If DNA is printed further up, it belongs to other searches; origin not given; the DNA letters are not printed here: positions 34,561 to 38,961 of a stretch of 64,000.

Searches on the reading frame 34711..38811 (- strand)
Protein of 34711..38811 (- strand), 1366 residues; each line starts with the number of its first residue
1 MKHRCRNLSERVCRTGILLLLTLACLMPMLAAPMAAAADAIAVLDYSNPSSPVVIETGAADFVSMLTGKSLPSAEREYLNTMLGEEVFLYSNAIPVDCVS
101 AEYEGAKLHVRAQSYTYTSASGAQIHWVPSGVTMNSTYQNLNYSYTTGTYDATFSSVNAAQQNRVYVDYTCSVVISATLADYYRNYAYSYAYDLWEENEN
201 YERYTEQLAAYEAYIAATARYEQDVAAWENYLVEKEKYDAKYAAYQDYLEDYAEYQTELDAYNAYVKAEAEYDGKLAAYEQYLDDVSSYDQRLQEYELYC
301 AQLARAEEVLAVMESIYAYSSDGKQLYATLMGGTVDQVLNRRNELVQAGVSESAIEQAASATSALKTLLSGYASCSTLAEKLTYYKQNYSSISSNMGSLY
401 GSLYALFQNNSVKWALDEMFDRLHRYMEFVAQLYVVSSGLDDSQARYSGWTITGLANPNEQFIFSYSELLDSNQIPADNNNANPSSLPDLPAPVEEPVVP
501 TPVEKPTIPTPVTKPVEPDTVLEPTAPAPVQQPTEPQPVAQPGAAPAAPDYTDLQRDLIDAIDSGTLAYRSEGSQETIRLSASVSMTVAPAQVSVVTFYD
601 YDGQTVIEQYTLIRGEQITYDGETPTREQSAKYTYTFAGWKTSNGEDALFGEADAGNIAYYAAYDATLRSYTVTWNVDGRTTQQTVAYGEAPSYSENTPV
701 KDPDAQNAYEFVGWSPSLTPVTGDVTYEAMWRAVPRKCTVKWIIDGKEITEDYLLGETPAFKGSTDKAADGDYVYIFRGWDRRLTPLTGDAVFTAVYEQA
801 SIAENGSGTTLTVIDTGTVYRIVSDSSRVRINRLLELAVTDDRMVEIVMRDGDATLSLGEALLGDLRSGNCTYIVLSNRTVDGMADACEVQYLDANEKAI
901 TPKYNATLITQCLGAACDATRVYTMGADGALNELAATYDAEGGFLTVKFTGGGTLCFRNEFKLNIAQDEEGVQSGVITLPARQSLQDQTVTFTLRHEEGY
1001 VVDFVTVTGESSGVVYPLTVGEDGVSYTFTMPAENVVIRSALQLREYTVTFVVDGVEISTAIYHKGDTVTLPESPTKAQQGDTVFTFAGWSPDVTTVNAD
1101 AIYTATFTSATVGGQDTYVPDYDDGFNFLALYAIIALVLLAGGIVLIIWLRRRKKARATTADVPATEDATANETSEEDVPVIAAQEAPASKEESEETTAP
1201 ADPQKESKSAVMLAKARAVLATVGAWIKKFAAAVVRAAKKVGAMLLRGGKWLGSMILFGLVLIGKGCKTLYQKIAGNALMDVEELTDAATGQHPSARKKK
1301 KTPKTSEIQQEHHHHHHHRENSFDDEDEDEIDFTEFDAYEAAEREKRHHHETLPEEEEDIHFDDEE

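Call 91: search_protein_families(library=pfam, max_evalue=0.000001, proteins=[window:34711-38811:-])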
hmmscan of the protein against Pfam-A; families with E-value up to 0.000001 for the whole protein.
window:34711-38811:- (1366 aa): 1 family
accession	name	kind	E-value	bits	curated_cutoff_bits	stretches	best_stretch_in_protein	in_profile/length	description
PF09479.16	Flg_new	-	2.2e-09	37.7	27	0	1047-1096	1-44/65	Listeria-Bacteroides repeat domain (List_Bact_rpt)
